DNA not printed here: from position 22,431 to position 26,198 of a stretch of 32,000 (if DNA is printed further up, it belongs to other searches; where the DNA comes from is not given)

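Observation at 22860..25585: About 900-aa array of 11 beta-sandwich domains inserted between the last YD repeats and the RHS core, organised as a three-domain super-repeat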

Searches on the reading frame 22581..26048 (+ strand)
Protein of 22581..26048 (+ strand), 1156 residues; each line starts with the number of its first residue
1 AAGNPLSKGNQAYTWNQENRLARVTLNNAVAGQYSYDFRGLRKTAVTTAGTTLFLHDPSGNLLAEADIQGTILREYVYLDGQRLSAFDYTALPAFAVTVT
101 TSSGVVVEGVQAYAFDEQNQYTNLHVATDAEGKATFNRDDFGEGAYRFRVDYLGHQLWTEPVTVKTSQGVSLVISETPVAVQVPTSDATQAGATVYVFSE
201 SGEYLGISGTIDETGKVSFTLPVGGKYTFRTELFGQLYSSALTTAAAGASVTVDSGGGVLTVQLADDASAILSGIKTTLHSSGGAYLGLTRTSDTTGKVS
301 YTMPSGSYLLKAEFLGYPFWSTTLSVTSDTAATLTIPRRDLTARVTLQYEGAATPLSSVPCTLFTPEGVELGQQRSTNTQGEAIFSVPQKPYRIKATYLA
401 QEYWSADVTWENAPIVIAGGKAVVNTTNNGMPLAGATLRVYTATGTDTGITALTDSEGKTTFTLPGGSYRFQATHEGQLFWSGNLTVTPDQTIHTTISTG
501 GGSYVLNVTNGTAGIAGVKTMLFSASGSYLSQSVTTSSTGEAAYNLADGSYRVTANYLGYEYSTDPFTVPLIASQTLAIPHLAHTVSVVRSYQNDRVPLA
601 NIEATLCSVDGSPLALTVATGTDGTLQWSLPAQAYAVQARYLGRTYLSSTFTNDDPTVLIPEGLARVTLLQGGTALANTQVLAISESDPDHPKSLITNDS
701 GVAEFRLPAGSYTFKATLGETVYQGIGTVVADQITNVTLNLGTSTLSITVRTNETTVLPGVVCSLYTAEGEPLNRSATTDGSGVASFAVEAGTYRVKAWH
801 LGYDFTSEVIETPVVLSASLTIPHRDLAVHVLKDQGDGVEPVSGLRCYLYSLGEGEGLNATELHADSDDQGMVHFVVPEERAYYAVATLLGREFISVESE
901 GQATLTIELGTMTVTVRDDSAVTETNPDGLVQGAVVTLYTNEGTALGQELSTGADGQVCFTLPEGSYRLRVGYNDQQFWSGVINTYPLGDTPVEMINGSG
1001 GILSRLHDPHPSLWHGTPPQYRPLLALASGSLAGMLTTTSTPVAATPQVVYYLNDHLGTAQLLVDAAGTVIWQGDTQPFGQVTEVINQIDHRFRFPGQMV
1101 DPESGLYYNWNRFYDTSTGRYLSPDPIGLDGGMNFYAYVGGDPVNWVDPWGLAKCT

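Call 15: find_homologous_proteins(query=window:22770-26048:+, max_evalue=0.00001)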
Query window:22770-26048:+ (1093 aa): 96 proteins with E <= 0.00001 among 8000 candidates.
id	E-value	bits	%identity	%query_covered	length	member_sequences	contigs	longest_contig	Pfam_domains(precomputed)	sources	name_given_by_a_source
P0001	0.0e+0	1376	85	68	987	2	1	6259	PF10670.16,PF13715.13,PF05593.20,PF11974.15,PF17802.8,PF25023.2,PF13620.13,PF26591.1,PF17210.10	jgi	-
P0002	0.0e+0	1263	89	58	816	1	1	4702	PF10670.16,PF11974.15,PF25023.2,PF13620.13,PF03527.21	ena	-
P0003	0.0e+0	1217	75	65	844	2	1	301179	PF10670.16,PF22058.3,PF11974.15,PF17802.8,PF25023.2,PF13620.13,PF26591.1,PF17210.10,PF03527.21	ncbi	-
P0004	2.1e-262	892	42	100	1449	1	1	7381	PF17802.8,PF25023.2,PF13620.13,PF03527.21,PF10670.16,PF13715.13,PF02369.23,PF05593.20,PF11974.15,PF20598.5,PF26591.1,PF23374.2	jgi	jgi:RHS repeat-associated protein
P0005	5.9e-230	784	38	100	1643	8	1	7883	PF10670.16,PF13715.13,PF02369.23,PF05593.20,PF11974.15,PF20598.5,PF25023.2,PF13620.13,PF26591.1,PF03527.21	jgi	jgi:RHS repeat-associated protein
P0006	4.2e-228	778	35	99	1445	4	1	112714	PF17802.8,PF25023.2,PF13620.13,PF17210.10,PF03527.21,PF10670.16,PF13715.13,PF02369.23,PF05593.20,PF11974.15,PF24025.2,PF20598.5,PF26591.1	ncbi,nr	ncbi:MAG: RHS domain-containing protein [Deltaproteobacteria bacterium]|nr:RHS domain-containing pro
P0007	2.6e-220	752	32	91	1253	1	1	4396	PF06321.18,PF10670.16,PF13715.13,PF02369.23,PF11974.15,PF13287.13,PF16640.12,PF13290.14,PF13620.13,PF26591.1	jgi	jgi:hypothetical protein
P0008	3.0e-219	749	31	81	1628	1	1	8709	PF21722.5,PF10670.16,PF13715.13,PF11974.15,PF13620.13,PF26591.1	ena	-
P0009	2.0e-214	733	31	82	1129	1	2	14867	PF10670.16,PF13715.13,PF11974.15,PF16640.12,PF08308.18,PF17802.8,PF13620.13,PF26591.1,PF09430.17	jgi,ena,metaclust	metaclust:\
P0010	3.7e-209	715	33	91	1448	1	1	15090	PF10670.16,PF13715.13,PF11974.15,PF25788.3,PF13620.13,PF26591.1,PF17210.10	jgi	-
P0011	9.0e-208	711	34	56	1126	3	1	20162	PF10670.16,PF13715.13,PF11974.15,PF08308.18,PF17802.8,PF13620.13,PF26591.1,PF17210.10,PF11611.14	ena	-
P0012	2.5e-207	709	31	81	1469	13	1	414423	PF16655.13,PF10670.16,PF13715.13,PF11974.15,PF17802.8,PF25788.3,PF13620.13,PF26591.1,PF08842.17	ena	-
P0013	6.8e-207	708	30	83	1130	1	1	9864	PF10670.16,PF13715.13,PF02369.23,PF11974.15,PF20598.5,PF17802.8,PF13620.13,PF26591.1,PF09430.17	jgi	jgi:YD repeat-containing protein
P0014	1.1e-203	697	31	82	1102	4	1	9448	PF13715.13,PF02369.23,PF11974.15,PF13620.13,PF26591.1,PF08842.17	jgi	jgi:hypothetical protein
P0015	3.9e-200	686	35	58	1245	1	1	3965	PF10670.16,PF13715.13,PF17789.8,PF02369.23,PF11974.15,PF13287.13,PF24695.2,PF13290.14,PF13620.13,PF26591.1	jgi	jgi:hypothetical protein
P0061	2.4e-146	507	33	74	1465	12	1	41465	PF10670.16,PF13715.13,PF05593.20,PF11974.15,PF13620.13,PF26591.1,PF17210.10,PF20148.5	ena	-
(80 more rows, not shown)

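Call 20: search_protein_families(library=pfam, proteins=[P0005, P0009, P0061], max_evalue=0.001)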
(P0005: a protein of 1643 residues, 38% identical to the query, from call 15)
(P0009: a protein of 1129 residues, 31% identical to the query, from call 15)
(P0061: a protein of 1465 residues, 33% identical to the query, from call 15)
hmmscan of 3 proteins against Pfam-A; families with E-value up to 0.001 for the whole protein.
P0005 (1643 aa): 10 families
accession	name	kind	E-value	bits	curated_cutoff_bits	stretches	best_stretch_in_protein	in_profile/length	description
PF05593.20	RHS_repeat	-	1.2e-49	166.2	22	6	147-181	1-35/38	RHS Repeat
PF13620.12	CarboxypepD_reg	-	3.1e-48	162.5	32.3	5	1164-1217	8-61/82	Carboxypeptidase regulatory-like domain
PF11974.14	bMG3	-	9.4e-32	109.5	34.9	0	749-802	11-61/103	Bacterial alpha-2-macroglobulin MG3 domain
PF13715.12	CarbopepD_reg_2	-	5e-22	78.2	32.2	0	1164-1216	7-56/88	CarboxypepD_reg-like domain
PF02369.22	Big_1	-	1.4e-19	70.4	34.9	0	1250-1284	30-66/93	Bacterial Ig-like domain (group 1)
PF03527.20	RHS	-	2.7e-16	59.5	27.9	1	1448-1482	1-35/38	RHS protein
PF10670.15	DUF4198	-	6.6e-15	56.2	34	0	584-642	144-206/209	Domain of unknown function (DUF4198)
PF20598.4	DUF6795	-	2.7e-05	24.8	27.4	0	1250-1316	9-70/103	Domain of unknown function (DUF6795)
PF23374.1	Fn3_arc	-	0.00032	21.1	28.9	0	862-889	46-73/78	Archaeal fibronectin-III type-like domain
PF06321.17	P_gingi_FimA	-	0.00052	20.7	21.4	0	587-631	16-60/153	Major fimbrial subunit protein (FimA)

P0009 (1129 aa): 9 families
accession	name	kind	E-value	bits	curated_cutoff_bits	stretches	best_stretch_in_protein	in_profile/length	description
PF13620.12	CarboxypepD_reg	-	8e-67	222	32.3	8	76-151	2-78/82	Carboxypeptidase regulatory-like domain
PF13715.12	CarbopepD_reg_2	-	6.4e-31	106.7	32.2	1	898-971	10-79/88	CarboxypepD_reg-like domain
PF11974.14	bMG3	-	3.9e-26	91.4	34.9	0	1058-1094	24-59/103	Bacterial alpha-2-macroglobulin MG3 domain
PF17802.7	SpaA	-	3.5e-21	75.6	23.1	0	656-698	13-57/91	Prealbumin-like fold domain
PF10670.15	DUF4198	-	4.9e-16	59.9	34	0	816-863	156-208/209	Domain of unknown function (DUF4198)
PF08308.17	PEGA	-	9e-06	25.9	20.8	0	688-721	30-63/71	PEGA domain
PF09430.16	EMC7_beta-sandw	-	1.3e-05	25.8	26.6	0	688-706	33-52/122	ER membrane protein complex subunit 7, beta-sandwich domain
PF16405.10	DUF5013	-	2.8e-05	24.7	28.5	0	436-464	61-91/149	Domain of unknown function (DUF5013)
PF23374.1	Fn3_arc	-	0.0002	21.8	28.9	0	430-458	46-74/78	Archaeal fibronectin-III type-like domain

P0061 (1465 aa): 9 families
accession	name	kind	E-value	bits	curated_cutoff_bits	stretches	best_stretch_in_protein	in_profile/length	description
PF13620.12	CarboxypepD_reg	-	2.8e-42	143.4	32.3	3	774-844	11-82/82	Carboxypeptidase regulatory-like domain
PF11974.14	bMG3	-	3e-18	66.1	34.9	0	117-158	15-57/103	Bacterial alpha-2-macroglobulin MG3 domain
PF13715.12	CarbopepD_reg_2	-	7.1e-17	61.7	32.2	0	391-420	27-57/88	CarboxypepD_reg-like domain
PF17210.9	SdrD_B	-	2.1e-15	57.3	29.7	0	202-274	13-85/112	SdrD B-like domain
PF05593.20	RHS_repeat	-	1.1e-12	48.4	22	0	1411-1448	1-37/38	RHS Repeat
PF20148.4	DUF6531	-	4e-10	40.3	24.1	1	946-1023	3-74/74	Domain of unknown function (DUF6531)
PF10670.15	DUF4198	-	7e-06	26.7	34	0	279-333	149-208/209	Domain of unknown function (DUF4198)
PF24695.1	PITM1-3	-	5.9e-05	23.7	27.7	0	472-491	52-71/98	PITM 1-3, beta-sandwich domain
PF09154.16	Alpha-amy_C_pro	-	0.00043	20.7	21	0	229-251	33-55/57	Alpha-amylase C-terminal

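Call 21: search_solved_structures(query=window:22854-25580:+, max_evalue=0.01)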
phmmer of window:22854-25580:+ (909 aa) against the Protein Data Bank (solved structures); distinct sequences matched with E-value up to 0.01: 1.
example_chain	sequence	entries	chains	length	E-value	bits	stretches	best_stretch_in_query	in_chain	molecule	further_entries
6fwv_A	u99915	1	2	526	2.2e-08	35.9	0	573-630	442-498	Collagen Adhesion protein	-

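Call 31: find_encoding_contigs(protein=P0003, flank=10000, max_places=3)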
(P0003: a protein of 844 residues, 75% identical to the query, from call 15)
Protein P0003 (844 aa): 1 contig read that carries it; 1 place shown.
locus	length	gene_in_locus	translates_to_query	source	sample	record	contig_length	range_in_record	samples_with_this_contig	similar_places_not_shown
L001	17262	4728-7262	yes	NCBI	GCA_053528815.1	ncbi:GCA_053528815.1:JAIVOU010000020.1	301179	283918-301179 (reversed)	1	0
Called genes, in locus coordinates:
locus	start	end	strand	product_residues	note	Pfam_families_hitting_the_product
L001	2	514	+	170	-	?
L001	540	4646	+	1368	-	PF20148:DUF6531, PF25023:TEN_YD-shell, PF05593:RHS_repeat, PF25023:TEN_YD-shell, PF05593:RHS_repeat, PF25023:TEN_YD-shell, PF05593:RHS_repeat, PF25023:TEN_YD-shell, +2 more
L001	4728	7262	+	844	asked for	PF10670:DUF4198 (faint), PF11974:bMG3 (faint), PF13620:CarboxypepD_reg (faint), PF17210:SdrD_B (faint), PF17802:SpaA (faint), PF22058:X25_BaPul_like (faint), PF25023:TEN_YD-shell (weak), PF03527:RHS, +1 more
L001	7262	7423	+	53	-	-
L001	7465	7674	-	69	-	-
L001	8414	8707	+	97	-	-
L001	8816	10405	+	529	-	PF00009:GTP_EFTU, PF01926:MMR_HSR1 (weak), PF22042:EF-G_D2, PF03144:GTP_EFTU_D2, PF16658:RF3_C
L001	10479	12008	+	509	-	PF04055:Radical_SAM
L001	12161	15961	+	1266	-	PF18076:FGAR-AT_N, PF02769:AIRS_C, PF22689:FGAR-AT_PurM_N-like, PF02769:AIRS_C, PF13507:GATase_5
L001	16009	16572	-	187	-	PF02397:Bac_transf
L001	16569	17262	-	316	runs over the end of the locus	PF01073:3Beta_HSD, PF01370:Epimerase, PF02719:Polysacc_synt_2, PF04321:RmlD_sub_bind, PF05368:NmrA, PF13460:NAD_binding_10, PF16363:GDP_Man_Dehyd, PF07993:NAD_binding_4, +1 more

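Call 34: find_related_loci(query=window:22581-26048:+, collection=genome_contigs, flank=10000)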
Query window:22581-26048:+ (1156 aa) in genome_contigs; peptide patterns used: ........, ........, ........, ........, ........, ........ (x = any residue, [..] = any of these).
25 stretches matched a pattern; 2 encode a relative of the query (tblastn E <= 1e-3); 2 distinct loci.
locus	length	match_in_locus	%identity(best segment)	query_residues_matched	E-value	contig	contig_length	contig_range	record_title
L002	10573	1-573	92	962-1152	3e-112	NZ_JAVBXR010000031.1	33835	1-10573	MAG: Desulfobulbus sp. isolate GS12 834, whole genome shotgun sequence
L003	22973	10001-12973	75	128-1153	4e-166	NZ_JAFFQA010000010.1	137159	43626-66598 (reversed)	Desulfobulbus rhabdoformis strain DSM 8777 NODE_10_length_137159_cov_24.7306, whole genome shotgun sequence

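Call 45: predict_structure(alignment_id=A1)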
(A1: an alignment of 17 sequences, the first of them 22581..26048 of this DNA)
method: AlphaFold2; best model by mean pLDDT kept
length: 1156 residues; sequences in the alignment: 17
mean_pLDDT: 77.2   pTM: 0.34
mean pLDDT of the five models: 77.2, 75.4, 75.1, 74.8, 74.3
residues with pLDDT >= 90: 268; 70-90: 634; 50-70: 104; < 50: 150
segments of 3 or more residues with pLDDT < 50: 1-4, 741-743, 999-1061, 1074-1100, 1102-1105, 1110-1112, 1116-1122, 1124-1156
pLDDT, mean of each block of 10 residues (from residue 1): 49 71 72 71 65 74 74 73 63 78 84 88 88 86 87 84 83 86 63 80 82 80 85 79 74 80 83 89 82 89 85 88 87 88 91 89 89 90 90 90 89 89 87 88 84 90 90 84 87 88 88 87 85 89 87 90 86 88 92 90 89 86 90 91 88 90 88 76 84 86 90 79 76 83 71 85 86 84 80 84 87 76 89 84 89 70 88 87 85 76 83 86 80 88 81 89 86 78 79 70 30 31 32 31 38 44 52 40 32 39 49 47 45 38 38 34
secondary structure, 60 per line:
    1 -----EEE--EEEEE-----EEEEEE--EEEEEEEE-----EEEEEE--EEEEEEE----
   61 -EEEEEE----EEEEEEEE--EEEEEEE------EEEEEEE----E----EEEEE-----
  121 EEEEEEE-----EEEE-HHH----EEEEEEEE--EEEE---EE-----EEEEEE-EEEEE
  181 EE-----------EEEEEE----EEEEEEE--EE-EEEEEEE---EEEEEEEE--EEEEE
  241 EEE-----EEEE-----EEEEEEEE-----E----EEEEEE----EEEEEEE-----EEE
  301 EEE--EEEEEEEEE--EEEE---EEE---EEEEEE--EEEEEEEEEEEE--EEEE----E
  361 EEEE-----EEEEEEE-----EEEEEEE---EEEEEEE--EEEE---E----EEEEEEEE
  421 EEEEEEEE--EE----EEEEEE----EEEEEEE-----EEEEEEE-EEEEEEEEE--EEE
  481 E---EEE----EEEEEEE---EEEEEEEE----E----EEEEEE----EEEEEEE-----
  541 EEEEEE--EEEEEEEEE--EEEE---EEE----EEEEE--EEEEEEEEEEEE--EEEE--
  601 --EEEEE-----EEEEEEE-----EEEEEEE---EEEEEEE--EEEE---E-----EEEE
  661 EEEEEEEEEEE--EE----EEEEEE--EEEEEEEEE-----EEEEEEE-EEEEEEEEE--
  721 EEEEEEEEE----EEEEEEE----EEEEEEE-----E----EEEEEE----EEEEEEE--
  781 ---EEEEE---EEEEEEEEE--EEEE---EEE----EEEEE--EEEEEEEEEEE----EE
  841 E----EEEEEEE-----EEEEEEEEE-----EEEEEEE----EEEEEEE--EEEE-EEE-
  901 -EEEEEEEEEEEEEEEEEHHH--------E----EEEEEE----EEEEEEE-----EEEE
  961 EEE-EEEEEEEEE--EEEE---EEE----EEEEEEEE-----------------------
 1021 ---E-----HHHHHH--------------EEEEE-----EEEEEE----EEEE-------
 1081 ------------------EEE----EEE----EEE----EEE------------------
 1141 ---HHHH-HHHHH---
elements in order (helices of 4 or more, strands of 3 or more residues): E6-8 E11-15 E21-26 E29-36 E42-47 E50-56 E62-67 E72-79 E82-88 E95-101 E111-115 E121-127 E133-136 E145-152 E155-158 E169-174 E176-182 E194-199 E204-210 E216-222 E226-233 E236-243 E249-252 E258-265 E276-281 E286-292 E298-303 E306-314 E317-320 E324-326 E330-335 E338-349 E352-355 E360-364 E370-376 E382-388 E392-398 E401-404 E413-428 E437-442 E447-453 E459-465 E467-475 E478-481 E485-487 E492-498 E502-509 E519-524 E529-535 E541-546 E549-557 E560-563 E567-569 E574-578 E581-592 E595-598 E603-607 E613-619 E625-631 E635-641 E644-647 E657-671 E680-685 E688-696 E702-708 E710-718 E721-729 E734-740 E745-751 E762-767 E772-778 E784-788 E792-800 E803-806 E810-812 E817-821 E824-834 E839-841 E846-852 E858-866 E872-878 E883-889 E892-895 E897-899 E902-918 E935-940 E945-951 E957-963 E965-973 E976-979 E983-985 E990-997 H1030-1035 E1050-1054 E1060-1065 E1070-1073 E1099-1101 E1106-1108 E1113-1115 E1120-1122 H1144-1147 H1149-1153
